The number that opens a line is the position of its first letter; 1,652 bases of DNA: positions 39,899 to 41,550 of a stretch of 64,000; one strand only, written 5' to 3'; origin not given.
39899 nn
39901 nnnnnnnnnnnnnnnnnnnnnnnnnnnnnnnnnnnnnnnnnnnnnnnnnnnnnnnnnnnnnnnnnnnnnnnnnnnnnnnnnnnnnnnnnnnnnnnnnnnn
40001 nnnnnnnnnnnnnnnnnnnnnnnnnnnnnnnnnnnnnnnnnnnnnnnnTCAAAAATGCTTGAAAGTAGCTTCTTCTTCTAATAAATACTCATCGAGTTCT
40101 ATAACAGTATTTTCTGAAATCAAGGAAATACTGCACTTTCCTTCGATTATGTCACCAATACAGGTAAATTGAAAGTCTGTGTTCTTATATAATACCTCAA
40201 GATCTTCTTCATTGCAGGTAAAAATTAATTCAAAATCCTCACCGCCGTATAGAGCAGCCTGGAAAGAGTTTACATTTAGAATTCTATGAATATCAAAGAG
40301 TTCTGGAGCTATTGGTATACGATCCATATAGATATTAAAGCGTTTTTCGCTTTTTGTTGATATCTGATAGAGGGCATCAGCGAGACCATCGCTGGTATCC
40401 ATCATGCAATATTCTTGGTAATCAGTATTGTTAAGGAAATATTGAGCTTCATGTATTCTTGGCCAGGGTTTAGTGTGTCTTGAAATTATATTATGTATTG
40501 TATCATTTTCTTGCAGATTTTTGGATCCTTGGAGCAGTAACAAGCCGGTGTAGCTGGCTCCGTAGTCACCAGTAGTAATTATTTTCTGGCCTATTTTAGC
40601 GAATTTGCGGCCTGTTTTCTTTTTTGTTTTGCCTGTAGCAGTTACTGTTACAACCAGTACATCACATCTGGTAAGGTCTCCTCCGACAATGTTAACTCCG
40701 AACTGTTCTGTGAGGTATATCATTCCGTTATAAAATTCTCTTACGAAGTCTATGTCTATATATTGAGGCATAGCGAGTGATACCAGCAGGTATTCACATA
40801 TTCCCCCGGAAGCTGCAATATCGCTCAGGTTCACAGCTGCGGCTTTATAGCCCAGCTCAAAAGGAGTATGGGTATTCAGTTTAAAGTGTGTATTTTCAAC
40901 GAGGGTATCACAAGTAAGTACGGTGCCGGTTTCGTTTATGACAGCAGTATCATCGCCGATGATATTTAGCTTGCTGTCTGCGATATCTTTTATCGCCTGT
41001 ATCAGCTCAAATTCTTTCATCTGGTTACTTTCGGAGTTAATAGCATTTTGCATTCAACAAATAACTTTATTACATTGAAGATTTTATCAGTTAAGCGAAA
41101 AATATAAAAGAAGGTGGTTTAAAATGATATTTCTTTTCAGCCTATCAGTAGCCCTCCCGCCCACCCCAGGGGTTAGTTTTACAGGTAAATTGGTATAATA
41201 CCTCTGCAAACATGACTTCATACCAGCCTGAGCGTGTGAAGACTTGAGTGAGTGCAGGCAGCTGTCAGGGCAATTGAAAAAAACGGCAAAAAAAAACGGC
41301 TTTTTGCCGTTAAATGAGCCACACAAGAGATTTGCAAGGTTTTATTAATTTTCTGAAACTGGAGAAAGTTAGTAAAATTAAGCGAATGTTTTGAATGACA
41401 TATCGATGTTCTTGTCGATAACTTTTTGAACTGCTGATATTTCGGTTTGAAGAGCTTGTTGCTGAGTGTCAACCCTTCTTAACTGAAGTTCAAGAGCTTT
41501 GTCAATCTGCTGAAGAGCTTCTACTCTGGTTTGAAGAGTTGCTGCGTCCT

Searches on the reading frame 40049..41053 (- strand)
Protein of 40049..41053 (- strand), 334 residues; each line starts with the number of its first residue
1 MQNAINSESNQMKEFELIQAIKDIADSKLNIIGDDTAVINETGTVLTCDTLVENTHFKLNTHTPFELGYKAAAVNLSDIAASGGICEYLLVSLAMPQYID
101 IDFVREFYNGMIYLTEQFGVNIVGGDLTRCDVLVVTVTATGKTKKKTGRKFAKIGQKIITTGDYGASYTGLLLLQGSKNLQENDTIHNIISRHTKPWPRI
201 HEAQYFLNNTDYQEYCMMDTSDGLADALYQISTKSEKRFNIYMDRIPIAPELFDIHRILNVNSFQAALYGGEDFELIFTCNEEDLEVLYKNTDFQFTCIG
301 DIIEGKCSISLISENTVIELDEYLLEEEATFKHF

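Call 16: search_protein_families(library=pfam, proteins=[window:40049-41053:-])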
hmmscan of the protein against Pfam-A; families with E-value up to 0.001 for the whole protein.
window:40049-41053:- (334 aa): 1 family
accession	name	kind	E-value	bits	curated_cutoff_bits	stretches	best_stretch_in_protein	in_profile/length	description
PF00586.29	AIRS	-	1e-22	81.1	24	1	33-142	1-111/112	AIR synthase related protein, N-terminal domain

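Call 24: find_encoding_contigs(protein=window:40049-41053:-, flank=3000, max_places=6)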
Protein window:40049-41053:- (334 aa): 18 contigs read that carry it; 6 places shown.
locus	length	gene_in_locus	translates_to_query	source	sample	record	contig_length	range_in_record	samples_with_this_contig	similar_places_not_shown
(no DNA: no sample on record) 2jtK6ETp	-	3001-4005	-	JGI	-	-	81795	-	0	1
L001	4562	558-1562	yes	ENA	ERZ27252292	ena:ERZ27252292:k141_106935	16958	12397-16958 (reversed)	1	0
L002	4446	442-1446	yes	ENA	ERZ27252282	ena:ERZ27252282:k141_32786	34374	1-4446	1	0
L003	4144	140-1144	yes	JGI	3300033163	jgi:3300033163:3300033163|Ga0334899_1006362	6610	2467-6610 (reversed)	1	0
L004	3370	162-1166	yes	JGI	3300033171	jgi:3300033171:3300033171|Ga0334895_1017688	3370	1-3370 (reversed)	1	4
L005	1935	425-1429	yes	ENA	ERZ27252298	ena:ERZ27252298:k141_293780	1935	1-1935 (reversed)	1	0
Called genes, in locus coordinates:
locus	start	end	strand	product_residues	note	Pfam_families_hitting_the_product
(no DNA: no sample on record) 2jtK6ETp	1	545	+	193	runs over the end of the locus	-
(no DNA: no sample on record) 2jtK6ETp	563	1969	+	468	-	-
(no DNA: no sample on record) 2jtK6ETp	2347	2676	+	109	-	-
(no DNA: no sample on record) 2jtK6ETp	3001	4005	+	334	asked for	PF00586:AIRS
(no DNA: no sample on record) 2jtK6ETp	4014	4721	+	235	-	PF01128:IspD, PF02348:CTP_transf_3 (weak), PF12804:NTP_transf_3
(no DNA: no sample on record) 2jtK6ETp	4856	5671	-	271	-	-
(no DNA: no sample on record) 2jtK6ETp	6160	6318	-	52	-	-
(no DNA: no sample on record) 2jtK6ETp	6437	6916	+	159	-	-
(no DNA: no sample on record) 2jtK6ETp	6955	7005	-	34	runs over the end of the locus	-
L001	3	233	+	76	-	?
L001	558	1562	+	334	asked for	PF00586:AIRS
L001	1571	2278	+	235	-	PF01128:IspD, PF02348:CTP_transf_3 (weak), PF12804:NTP_transf_3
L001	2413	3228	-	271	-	-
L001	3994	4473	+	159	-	-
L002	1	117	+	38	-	?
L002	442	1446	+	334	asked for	PF00586:AIRS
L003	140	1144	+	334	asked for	PF00586:AIRS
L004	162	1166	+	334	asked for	PF00586:AIRS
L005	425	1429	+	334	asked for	PF00586:AIRS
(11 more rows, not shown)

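Call 74: find_homologous_proteins(query=window:40049-41053:-, max_evalue=1e-30)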
Query window:40049-41053:- (334 aa): 1359 proteins with E <= 1e-30 among 8000 candidates; the best 120 are listed.
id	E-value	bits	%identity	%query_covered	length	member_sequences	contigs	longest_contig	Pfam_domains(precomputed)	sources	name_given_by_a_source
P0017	3.0e-221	751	100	100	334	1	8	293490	PF00586.30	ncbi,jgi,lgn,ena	jgi:thiamine-monophosphate kinase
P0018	1.9e-143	495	68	97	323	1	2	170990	PF00586.30,PF02769.28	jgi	jgi:thiamine-monophosphate kinase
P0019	4.7e-140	484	64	97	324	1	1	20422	PF00586.30,PF02769.28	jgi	jgi:thiamine-monophosphate kinase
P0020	1.4e-120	420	59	97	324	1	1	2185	PF00586.30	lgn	-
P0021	2.7e-119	416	60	97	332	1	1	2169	PF00586.30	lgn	-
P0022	5.7e-119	415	57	97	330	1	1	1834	PF00586.30,PF02769.28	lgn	-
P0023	2.2e-109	384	56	97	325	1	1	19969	PF00586.30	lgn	-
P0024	2.4e-103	364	53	97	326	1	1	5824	PF00586.30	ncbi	ncbi:MAG: thiamine-phosphate kinase [Cyanobacteriota bacterium]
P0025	1.1e-102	362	53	97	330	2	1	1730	PF00586.30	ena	-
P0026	2.3e-101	357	52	97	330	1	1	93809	PF00586.30,PF02769.28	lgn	-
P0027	6.0e-101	356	53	97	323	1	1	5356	PF00586.30,PF02769.28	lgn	-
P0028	2.6e-100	354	52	97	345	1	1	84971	PF00586.30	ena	-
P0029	3.2e-94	334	51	97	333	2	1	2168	PF00586.30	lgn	-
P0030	1.4e-89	318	49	97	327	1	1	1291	PF00586.30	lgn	-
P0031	4.7e-61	225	38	97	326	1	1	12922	PF00586.30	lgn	-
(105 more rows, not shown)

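Call 75: find_encoding_contigs(protein=P0018, flank=10000, max_places=1)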
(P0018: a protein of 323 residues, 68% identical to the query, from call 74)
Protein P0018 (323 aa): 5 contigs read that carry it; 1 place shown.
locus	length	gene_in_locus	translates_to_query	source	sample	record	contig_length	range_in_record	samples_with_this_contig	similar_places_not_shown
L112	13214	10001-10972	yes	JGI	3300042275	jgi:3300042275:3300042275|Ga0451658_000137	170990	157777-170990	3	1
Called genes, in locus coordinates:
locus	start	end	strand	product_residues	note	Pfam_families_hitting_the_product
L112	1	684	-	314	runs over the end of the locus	PF25583:WCX (weak)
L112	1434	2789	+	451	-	PF00860:Xan_ur_permease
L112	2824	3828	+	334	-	PF00480:ROK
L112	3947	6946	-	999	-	PF02463:SMC_N (weak), PF13304:AAA_21 (weak), PF13476:AAA_23, PF13555:AAA_29 (weak)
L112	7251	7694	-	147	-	-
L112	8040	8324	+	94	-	-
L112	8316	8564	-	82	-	-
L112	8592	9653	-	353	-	-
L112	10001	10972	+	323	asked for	PF00586:AIRS, PF02769:AIRS_C (weak)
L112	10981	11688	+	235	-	PF01128:IspD, PF02348:CTP_transf_3, PF12804:NTP_transf_3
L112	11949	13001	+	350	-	-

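Call 76: find_encoding_contigs(protein=P0019, flank=10000, max_places=1)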
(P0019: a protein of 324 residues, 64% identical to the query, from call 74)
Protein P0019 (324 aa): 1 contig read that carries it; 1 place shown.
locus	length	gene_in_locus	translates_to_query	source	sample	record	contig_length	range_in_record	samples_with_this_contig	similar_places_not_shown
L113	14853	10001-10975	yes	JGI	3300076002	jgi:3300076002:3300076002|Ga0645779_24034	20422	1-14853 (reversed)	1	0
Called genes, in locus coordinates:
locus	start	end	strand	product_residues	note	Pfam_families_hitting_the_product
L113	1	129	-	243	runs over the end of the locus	PF09704:Cas_Cas5d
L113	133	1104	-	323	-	PF05107:Cas_Cas7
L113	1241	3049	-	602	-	PF09484:Cas_TM1802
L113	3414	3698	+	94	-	PF01381:HTH_3, PF12844:HTH_19 (weak)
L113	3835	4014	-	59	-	-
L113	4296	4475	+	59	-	-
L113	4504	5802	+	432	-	PF03952:Enolase_N, PF00113:Enolase_C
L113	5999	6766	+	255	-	PF00215:OMPdecase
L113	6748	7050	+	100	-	-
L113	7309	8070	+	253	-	PF00515:TPR_1 (faint), PF07719:TPR_2 (faint), PF13424:TPR_12 (weak), PF24575:TPR_Slam (faint), PF13432:TPR_16 (weak), PF14559:TPR_19, PF13650:Asp_protease_2, PF13975:gag-asp_proteas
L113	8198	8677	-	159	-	PF00571:CBS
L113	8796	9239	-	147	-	-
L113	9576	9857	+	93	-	-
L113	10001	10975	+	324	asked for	PF00586:AIRS, PF02769:AIRS_C (weak)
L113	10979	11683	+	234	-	PF01128:IspD, PF02348:CTP_transf_3, PF12804:NTP_transf_3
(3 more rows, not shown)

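Call 77: list_cluster_members(proteins=[P0017, P0001])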
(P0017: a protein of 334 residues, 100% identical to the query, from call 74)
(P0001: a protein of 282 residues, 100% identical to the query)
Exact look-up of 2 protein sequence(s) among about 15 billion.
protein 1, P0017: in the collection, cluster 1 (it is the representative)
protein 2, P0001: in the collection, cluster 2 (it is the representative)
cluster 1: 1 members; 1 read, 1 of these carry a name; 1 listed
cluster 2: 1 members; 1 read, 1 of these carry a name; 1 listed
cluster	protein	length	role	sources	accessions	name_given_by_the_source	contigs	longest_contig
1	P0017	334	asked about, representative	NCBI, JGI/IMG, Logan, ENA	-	thiamine-monophosphate kinase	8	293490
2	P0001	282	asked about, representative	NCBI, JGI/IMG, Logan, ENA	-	branched-subunit amino acid aminotransferase/4-amino-4-deoxychorismate lyase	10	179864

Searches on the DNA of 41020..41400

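Call 5: search_rna_families(source=window, start=41020, end=41400, threshold=evalue, max_evalue=10, show_alignments=3)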
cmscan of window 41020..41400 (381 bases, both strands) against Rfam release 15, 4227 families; matches with E-value up to 10: 7.
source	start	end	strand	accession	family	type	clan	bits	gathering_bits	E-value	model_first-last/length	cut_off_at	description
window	41288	41375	-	RF01401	rseX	Gene; sRNA;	-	20.3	50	3.8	1-94/94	no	rseX Hfq binding RNA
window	41331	41381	+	RF00727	bantam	Gene; miRNA;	CL00091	19.1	61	0.48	1-82/82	no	bantam microRNA precursor family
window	41278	41315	+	RF00109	Vimentin3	Cis-reg;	-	17.9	36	2.5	1-67/67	no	Vimentin 3' UTR protein-binding region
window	41026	41083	+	RF03765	mir-2059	Gene; miRNA;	-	17.8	90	0.75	1-68/68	no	mir-2059 microRNA precursor family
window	41293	41345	+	RF00032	Histone3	Cis-reg;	-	13.4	34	1.4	1-46/46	no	Histone 3' UTR stem-loop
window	41282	41400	+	RF01702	Cyano-2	Gene; sRNA;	-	11.8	40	1.1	1-134/204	3'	Cyano-2 RNA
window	41212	41233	+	RF01310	sR7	Gene; snRNA; snoRNA; CD-box;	-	10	37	9.1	36-57/57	no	Small nucleolar RNA sR7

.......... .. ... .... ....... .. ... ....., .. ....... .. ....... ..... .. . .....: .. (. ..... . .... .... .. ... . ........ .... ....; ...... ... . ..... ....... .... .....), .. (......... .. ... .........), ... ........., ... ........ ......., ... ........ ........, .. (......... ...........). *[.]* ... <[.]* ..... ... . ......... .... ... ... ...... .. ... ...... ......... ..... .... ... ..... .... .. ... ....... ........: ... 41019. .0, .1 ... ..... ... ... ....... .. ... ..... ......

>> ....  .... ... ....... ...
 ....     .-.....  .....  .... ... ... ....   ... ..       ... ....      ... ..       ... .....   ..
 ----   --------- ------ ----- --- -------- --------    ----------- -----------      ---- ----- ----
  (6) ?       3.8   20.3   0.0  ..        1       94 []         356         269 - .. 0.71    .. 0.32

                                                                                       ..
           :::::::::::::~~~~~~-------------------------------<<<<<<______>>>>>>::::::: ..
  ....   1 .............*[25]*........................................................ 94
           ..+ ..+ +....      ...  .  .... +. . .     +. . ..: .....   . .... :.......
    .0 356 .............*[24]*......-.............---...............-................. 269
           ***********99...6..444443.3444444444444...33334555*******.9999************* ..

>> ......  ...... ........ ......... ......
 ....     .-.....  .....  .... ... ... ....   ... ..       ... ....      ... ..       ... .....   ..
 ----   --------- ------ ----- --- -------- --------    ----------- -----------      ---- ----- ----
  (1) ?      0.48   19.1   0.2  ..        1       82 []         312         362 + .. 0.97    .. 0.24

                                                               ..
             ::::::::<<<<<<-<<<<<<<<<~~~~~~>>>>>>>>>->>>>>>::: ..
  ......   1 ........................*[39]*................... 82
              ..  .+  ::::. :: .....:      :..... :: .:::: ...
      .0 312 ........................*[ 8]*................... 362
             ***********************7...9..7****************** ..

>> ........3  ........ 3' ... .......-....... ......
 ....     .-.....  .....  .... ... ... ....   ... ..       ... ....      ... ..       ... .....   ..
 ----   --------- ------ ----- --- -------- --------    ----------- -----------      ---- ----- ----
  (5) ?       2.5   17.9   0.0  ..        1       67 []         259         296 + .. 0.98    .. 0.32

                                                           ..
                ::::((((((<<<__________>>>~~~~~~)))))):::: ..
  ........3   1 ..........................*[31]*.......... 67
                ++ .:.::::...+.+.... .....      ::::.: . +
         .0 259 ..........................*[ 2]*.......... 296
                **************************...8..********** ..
